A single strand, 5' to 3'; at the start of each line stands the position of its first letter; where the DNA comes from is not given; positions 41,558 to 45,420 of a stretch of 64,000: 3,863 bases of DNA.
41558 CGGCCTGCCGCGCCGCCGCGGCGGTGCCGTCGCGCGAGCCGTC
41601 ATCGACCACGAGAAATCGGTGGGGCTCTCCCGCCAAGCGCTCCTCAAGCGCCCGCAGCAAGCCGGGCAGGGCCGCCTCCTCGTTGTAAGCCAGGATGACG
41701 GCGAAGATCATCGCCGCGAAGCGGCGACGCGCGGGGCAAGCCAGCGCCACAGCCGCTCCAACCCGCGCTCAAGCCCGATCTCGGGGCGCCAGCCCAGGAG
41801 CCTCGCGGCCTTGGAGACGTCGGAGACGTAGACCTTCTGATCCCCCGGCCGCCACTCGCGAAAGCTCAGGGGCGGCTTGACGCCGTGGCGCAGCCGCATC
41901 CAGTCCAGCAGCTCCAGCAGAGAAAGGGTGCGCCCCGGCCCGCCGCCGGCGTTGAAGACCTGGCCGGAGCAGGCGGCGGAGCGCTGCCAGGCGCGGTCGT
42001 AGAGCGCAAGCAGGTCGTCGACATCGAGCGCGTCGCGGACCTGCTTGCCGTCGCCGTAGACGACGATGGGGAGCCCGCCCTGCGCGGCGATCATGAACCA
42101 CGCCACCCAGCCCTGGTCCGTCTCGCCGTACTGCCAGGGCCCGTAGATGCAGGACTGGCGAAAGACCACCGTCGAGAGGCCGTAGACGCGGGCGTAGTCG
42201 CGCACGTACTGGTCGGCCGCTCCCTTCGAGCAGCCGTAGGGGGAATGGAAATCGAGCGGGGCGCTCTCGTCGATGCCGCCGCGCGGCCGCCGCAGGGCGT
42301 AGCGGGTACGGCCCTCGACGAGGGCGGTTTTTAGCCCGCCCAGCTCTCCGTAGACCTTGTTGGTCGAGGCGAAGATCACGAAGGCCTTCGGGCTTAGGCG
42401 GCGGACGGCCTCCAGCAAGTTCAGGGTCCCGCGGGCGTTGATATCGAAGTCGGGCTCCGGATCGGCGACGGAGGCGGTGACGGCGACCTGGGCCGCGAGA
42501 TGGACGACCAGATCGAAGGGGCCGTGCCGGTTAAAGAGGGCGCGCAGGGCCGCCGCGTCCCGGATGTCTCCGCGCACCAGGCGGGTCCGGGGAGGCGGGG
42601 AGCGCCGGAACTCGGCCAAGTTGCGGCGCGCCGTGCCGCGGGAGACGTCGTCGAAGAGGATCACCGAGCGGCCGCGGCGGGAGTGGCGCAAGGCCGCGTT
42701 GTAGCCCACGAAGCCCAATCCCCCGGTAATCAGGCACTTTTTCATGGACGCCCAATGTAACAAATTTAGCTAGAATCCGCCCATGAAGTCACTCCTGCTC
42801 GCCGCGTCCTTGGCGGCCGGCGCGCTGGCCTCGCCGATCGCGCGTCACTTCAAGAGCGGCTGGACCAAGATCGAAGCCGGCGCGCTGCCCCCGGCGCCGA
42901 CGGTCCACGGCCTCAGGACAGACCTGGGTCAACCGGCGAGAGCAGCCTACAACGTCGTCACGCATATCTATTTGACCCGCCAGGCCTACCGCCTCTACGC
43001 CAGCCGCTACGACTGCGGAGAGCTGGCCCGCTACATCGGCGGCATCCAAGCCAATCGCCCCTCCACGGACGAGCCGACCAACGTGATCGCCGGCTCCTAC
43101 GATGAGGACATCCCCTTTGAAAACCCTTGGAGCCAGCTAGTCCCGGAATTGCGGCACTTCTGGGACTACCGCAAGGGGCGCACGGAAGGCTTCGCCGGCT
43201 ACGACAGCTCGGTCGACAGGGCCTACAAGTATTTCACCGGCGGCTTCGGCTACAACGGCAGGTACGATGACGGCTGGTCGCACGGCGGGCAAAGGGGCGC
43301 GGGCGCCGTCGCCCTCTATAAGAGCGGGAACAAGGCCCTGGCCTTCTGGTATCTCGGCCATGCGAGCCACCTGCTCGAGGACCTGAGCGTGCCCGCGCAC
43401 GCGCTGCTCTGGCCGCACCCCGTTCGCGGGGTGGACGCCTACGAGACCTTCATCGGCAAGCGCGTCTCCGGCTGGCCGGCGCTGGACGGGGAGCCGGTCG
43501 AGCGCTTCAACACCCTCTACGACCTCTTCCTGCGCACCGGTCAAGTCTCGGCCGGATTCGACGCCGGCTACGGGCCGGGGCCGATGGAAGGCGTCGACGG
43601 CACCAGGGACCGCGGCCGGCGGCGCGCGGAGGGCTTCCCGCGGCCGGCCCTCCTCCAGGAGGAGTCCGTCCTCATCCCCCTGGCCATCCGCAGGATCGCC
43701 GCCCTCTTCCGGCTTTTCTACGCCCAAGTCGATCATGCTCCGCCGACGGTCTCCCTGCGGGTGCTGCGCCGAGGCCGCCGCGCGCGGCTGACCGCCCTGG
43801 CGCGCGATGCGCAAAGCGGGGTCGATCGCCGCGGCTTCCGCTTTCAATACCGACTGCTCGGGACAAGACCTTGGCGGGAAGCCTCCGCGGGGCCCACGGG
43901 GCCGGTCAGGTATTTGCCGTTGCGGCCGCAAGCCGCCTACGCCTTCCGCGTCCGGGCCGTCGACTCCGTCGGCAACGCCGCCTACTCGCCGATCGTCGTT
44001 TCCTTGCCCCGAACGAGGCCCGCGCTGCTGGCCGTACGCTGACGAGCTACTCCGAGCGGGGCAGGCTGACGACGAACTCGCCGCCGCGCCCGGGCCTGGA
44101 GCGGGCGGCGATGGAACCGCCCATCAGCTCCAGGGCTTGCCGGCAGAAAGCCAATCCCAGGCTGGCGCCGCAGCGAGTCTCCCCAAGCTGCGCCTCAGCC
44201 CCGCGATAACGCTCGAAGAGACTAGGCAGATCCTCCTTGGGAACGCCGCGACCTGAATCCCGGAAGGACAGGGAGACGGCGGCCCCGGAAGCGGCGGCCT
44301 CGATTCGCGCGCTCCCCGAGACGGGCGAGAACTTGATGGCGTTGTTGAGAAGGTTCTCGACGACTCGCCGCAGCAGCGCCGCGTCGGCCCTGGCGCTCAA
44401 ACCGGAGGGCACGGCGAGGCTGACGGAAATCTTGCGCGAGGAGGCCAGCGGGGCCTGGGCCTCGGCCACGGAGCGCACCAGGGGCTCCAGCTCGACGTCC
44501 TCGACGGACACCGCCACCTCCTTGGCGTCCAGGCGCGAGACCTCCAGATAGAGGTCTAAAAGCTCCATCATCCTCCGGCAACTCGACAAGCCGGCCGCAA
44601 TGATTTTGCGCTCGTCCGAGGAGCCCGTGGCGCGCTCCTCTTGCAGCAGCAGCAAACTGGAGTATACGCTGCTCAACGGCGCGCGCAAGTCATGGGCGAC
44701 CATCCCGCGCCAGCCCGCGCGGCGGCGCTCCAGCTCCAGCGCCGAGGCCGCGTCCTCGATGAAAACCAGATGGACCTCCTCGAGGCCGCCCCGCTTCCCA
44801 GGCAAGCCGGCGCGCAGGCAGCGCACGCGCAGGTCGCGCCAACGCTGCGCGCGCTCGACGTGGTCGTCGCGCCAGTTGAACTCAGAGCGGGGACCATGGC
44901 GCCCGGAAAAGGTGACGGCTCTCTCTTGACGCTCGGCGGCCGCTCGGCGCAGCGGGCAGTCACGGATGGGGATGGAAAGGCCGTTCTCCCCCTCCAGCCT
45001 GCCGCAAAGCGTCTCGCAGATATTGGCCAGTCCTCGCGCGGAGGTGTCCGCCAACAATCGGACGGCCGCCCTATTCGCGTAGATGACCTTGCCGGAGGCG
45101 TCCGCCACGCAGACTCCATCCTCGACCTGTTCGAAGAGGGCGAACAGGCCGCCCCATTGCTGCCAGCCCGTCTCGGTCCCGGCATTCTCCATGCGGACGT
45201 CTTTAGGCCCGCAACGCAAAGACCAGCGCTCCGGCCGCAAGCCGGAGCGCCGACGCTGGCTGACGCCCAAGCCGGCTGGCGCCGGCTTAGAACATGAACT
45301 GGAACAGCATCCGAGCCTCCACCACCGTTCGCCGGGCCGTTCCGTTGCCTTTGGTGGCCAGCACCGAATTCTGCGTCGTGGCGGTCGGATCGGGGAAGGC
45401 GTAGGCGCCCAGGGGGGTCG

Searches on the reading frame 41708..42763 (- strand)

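Call 36: search_protein_families(library=pfam, proteins=[window:41708-42763:-], max_evalue=0.001)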
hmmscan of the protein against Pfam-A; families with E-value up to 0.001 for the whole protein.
window:41708-42763:- (351 aa): 9 families
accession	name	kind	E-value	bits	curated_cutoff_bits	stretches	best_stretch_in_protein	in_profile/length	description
PF16363.11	GDP_Man_Dehyd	-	9.2e-49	167.1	27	1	11-337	1-331/332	GDP-mannose 4,6 dehydratase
PF01370.27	Epimerase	-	1.9e-46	158.9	20.9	1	11-273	2-240/240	NAD dependent epimerase/dehydratase family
PF07993.18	NAD_binding_4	-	4.4e-13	49.4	20.1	1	82-249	88-252/258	Male sterility protein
PF01073.25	3Beta_HSD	-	2.9e-10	40.1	22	1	11-243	1-213/280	3-beta hydroxysteroid dehydrogenase/isomerase family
PF04321.23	RmlD_sub_bind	-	4.6e-10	39.5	27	1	9-209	2-154/287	RmlD substrate binding domain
PF00106.31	adh_short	-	2e-05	24.6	26.6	0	9-122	2-121/195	short chain dehydrogenase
PF02719.21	Polysacc_synt_2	-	2.6e-05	24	20.2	1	11-136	2-130/293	Polysaccharide biosynthesis protein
PF08659.16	KR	-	0.00014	22.2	22.6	1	11-142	4-145/180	KR domain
PF13561.12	adh_short_C2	-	0.00021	21.4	27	0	19-125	8-120/236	Enoyl-(Acyl carrier protein) reductase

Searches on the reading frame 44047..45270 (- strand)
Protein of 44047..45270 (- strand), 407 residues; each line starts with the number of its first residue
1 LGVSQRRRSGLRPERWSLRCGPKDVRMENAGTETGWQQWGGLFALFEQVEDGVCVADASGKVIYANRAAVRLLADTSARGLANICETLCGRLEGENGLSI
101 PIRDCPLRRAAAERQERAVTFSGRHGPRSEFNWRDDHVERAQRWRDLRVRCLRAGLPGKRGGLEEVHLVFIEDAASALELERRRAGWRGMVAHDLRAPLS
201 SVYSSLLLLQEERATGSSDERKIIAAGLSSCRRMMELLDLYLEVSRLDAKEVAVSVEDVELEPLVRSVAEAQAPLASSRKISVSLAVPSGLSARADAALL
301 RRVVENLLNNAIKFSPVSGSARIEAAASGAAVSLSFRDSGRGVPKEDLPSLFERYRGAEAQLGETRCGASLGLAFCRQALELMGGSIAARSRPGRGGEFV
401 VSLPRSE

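Call 66: search_protein_families(library=ncbifam, proteins=[window:44047-45270:-], max_evalue=0.001)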
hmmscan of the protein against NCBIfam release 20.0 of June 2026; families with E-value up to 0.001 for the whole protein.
window:44047-45270:- (407 aa): 71 families (the best 25 are shown)
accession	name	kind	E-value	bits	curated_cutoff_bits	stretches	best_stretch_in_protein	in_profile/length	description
TIGR02966.1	phoR_proteo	equivalog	6.5e-39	133.9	334.2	1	165-402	95-332/333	phosphate regulon sensor histidine kinase PhoR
NF046044.1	PnpS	equivalog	4.3e-38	131.3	400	1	167-404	153-390/390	two-component system histidine kinase PnpS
NF033092.0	HK_WalK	equivalog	2.2e-35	122.3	725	1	170-404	358-593/594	cell wall metabolism sensor histidine kinase WalK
NF033091.0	HK_VanS_ACDEFG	equivalog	1.9e-34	119.1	400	1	176-395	66-285/293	vancomycin resistance histidine kinase VanS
NF040691.1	MtrAB_MtrB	equivalog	2.2e-32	112.8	450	1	191-406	278-493/507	MtrAB system histidine kinase MtrB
NF008312.0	PRK11100.1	equivalog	3.9e-32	111.7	356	1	191-405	263-474/477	two-component system sensor histidine kinase CreC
TIGR01386.1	cztS_silS_copS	subfamily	7.2e-32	110.9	292.55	1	191-404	248-457/457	heavy metal sensor histidine kinase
NF041880.1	EPS_EpsF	equivalog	1e-31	110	900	1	189-404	279-492/492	response regulator EpsF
NF047874.1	MASE3_PAS_HK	subfamily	2.7e-30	105.8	560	1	180-405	394-625/655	MASE3 domain-containing sensor histidine kinase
NF041832.1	near_NosP_CTERM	subfamily_domain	1e-28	100.5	400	1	191-406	14-226/370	NahK/ErcS family hybrid sensor histidine kinase/response regulator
TIGR02956.1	TMAO_torS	equivalog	3.4e-28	98.3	676.5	1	191-404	471-681/967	TMAO reductase system sensor histidine kinase/response regulator TorS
NF033093.1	HK_VicK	exception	1.3e-27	96.6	680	1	168-405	193-435/448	cell wall metabolism sensor histidine kinase VicK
NF006800.0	PRK09303.1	equivalog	7.6e-27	94.2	342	1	190-404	157-376/383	histidine kinase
NF041735.1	hist_kin_RppB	equivalog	1.4e-26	93.3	400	1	191-404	223-438/438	two-component system sensor histidine kinase RppB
NF047465.1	hybrid_HK_LvrA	exception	5.1e-25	87.6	1200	1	185-404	203-421/819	hybrid histidine kinase/response regulator LvrA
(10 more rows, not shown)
